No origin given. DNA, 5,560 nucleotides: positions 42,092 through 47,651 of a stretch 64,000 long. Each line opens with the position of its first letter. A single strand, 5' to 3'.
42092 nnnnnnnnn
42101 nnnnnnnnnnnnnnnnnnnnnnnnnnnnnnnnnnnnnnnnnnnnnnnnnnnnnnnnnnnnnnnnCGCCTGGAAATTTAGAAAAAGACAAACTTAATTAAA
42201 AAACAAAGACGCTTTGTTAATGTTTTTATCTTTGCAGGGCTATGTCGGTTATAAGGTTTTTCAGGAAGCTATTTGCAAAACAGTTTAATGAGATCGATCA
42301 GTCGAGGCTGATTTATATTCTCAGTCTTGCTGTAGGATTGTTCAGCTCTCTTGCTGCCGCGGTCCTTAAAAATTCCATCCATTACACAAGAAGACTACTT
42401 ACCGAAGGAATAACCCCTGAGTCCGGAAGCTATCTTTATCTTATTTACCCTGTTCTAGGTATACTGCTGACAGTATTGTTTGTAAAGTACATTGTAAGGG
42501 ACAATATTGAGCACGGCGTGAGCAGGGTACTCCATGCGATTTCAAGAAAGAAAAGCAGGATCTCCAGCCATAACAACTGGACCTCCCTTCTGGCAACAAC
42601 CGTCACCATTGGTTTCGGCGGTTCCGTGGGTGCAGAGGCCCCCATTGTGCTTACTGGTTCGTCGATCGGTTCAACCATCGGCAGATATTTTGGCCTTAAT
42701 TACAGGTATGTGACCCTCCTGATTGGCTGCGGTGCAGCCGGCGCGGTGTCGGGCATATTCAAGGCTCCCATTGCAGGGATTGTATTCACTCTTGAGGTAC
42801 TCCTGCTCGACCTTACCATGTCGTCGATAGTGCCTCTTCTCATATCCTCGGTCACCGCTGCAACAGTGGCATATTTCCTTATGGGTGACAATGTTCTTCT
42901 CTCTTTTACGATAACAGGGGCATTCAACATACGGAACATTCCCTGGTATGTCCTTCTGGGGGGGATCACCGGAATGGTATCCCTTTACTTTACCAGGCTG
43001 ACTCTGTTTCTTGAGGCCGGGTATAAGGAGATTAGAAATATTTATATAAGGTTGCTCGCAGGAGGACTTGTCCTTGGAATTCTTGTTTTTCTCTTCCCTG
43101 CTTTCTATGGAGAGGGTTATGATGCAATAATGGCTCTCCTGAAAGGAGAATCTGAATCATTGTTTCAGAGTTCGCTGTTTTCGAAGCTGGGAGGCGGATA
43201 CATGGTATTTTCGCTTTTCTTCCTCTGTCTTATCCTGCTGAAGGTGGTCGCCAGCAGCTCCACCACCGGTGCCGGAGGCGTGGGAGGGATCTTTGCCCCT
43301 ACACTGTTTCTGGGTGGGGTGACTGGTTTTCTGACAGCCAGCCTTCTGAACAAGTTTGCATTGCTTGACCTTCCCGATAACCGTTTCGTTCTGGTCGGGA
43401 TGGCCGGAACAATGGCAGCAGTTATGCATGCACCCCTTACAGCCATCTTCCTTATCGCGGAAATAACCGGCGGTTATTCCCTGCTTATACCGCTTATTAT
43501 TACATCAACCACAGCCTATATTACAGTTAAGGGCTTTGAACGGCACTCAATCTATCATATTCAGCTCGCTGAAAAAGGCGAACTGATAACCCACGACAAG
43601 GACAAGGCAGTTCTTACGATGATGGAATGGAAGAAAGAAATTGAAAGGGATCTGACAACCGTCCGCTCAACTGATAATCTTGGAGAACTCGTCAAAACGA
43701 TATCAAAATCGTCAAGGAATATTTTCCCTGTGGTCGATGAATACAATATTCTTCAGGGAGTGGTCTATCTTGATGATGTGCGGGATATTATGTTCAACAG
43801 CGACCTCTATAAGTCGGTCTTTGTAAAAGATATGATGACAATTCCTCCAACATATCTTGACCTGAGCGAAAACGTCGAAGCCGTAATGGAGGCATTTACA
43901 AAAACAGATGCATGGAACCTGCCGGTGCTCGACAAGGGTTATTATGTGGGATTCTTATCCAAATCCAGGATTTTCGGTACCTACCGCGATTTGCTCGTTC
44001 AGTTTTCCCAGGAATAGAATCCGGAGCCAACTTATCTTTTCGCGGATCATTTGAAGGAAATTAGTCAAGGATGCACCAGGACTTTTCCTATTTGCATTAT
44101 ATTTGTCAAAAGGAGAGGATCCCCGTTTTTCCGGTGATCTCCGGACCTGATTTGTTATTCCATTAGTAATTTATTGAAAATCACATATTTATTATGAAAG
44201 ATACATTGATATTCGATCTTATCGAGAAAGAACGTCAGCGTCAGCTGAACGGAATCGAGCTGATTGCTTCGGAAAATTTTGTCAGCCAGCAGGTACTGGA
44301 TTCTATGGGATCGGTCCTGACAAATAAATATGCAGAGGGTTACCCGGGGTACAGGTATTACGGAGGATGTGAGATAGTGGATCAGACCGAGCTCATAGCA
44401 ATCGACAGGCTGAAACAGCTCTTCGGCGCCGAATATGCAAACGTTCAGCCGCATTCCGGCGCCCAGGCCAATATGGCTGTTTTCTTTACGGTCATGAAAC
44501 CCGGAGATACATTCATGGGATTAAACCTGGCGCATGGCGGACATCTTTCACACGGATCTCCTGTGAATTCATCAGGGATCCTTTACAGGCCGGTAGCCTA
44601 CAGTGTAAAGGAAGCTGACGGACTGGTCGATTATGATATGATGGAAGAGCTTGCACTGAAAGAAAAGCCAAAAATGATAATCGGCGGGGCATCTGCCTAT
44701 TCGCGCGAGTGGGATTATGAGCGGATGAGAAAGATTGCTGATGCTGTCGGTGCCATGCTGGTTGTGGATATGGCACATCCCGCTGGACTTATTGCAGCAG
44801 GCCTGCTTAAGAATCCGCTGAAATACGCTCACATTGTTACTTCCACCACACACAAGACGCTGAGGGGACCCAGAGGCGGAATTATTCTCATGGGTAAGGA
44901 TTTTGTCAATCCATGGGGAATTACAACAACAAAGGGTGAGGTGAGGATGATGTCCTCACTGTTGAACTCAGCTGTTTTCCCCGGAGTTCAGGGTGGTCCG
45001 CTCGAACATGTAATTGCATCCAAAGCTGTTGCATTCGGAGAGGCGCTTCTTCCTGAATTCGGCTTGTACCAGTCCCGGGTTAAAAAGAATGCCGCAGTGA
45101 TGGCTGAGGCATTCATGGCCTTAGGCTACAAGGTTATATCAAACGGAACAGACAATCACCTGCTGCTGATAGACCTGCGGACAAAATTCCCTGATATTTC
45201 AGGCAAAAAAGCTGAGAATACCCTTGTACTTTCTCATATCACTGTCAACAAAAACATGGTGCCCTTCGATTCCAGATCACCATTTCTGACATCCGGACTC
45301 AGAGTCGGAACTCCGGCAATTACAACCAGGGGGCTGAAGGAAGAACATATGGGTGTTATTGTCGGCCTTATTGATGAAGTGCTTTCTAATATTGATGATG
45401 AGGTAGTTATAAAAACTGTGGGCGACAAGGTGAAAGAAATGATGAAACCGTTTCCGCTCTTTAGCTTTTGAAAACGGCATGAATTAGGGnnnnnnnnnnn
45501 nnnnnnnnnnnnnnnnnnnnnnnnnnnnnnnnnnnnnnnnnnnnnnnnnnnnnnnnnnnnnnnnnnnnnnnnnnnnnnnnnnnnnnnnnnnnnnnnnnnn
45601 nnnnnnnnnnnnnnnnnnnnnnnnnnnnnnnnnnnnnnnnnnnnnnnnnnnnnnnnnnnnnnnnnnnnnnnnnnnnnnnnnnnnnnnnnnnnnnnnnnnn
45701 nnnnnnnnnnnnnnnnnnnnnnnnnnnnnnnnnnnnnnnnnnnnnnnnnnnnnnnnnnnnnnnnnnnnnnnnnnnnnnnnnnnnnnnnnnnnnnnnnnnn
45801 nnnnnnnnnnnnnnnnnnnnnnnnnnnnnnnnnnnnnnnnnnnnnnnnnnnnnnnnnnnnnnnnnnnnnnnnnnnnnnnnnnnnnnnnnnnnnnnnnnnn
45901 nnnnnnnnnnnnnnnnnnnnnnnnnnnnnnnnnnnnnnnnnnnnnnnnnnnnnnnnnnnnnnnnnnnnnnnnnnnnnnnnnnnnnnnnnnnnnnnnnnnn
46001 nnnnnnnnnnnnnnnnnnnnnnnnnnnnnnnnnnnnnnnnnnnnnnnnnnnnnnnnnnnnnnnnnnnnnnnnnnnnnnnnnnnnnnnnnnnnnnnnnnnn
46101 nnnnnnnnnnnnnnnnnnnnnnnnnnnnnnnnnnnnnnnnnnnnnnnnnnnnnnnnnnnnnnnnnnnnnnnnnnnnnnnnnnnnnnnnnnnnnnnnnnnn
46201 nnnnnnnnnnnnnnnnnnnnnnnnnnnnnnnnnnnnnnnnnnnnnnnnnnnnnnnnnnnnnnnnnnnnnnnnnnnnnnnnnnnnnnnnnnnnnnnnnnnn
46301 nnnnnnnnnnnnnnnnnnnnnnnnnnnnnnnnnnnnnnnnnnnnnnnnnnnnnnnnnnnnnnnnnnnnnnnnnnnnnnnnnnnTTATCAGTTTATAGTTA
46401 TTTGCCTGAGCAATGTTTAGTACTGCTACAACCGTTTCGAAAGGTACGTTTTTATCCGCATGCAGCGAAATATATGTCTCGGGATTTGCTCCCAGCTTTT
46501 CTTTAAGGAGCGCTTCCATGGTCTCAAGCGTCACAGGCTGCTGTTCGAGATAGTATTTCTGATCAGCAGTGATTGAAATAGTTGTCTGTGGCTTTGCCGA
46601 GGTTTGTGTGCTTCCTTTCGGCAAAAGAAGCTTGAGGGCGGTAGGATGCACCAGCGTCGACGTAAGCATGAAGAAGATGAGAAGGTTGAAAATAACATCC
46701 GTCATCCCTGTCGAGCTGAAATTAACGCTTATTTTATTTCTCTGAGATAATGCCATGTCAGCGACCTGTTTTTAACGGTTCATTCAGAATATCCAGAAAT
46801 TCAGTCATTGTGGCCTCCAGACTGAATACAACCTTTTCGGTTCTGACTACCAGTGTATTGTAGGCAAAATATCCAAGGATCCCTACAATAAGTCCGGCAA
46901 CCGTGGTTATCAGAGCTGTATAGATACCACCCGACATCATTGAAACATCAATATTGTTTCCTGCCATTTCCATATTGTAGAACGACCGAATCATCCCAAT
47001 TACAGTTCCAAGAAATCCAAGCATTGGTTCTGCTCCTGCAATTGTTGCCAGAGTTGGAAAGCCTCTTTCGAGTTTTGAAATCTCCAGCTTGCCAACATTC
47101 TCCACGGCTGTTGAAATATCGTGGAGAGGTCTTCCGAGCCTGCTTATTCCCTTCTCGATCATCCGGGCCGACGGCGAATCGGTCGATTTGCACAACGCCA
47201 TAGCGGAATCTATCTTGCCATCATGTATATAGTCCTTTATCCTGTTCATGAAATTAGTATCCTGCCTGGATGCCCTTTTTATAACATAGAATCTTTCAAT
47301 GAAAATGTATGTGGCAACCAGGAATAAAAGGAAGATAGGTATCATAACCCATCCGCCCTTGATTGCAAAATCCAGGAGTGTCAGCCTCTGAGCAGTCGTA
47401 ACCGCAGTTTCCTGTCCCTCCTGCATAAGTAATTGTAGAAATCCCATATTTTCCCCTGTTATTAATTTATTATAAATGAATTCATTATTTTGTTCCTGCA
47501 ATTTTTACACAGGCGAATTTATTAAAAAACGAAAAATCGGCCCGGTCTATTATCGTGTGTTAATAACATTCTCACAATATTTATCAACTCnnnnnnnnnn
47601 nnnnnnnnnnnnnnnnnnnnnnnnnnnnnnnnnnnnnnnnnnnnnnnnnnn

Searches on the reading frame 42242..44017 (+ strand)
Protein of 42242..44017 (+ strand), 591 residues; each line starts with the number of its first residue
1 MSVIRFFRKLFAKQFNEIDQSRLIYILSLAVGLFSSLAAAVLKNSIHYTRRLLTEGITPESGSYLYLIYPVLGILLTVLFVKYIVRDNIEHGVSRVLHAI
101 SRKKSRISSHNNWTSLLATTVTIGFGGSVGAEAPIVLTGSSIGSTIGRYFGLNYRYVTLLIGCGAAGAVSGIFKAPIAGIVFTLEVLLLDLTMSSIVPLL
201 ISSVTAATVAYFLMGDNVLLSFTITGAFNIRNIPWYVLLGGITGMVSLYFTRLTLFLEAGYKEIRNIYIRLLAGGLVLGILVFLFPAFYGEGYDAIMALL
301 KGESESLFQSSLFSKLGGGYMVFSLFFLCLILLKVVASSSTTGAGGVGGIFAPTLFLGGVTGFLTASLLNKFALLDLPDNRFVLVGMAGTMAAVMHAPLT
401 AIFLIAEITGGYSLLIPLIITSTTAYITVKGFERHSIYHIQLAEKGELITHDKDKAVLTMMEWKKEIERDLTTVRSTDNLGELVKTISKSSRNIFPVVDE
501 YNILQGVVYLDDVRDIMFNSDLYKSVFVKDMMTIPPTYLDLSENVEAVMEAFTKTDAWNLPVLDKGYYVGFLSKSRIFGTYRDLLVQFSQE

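Call 67: search_protein_families(library=pfam, proteins=[window:42242-44017:+], max_evalue=0.00001)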
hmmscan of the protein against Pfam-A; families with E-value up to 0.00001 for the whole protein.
window:42242-44017:+ (591 aa): 2 families
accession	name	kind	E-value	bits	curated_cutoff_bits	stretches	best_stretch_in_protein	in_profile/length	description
PF00654.25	Voltage_CLC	-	2.6e-74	250.9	24.8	1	74-429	2-345/346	Voltage gated chloride channel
PF00571.33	CBS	-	7.9e-14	52.2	24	0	468-517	6-55/57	CBS domain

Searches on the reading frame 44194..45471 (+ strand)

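Call 67: search_protein_families(library=pfam, proteins=[window:44194-45471:+], max_evalue=0.00001)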
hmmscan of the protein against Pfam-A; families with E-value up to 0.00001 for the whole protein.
window:44194-45471:+ (425 aa): 1 family
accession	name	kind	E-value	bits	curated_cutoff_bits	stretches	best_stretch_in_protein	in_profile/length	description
PF00464.25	SHMT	-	1.3e-161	538.2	27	1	2-391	4-397/399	Serine hydroxymethyltransferase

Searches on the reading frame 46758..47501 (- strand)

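Call 67: search_protein_families(library=pfam, proteins=[window:46758-47501:-], max_evalue=0.00001)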
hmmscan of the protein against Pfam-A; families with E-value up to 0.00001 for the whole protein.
window:46758-47501:- (247 aa): 1 family
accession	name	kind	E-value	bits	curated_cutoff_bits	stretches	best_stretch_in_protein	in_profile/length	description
PF01618.21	MotA_ExbB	-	4.8e-28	97.9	22.9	1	108-228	3-125/127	MotA/TolQ/ExbB proton channel family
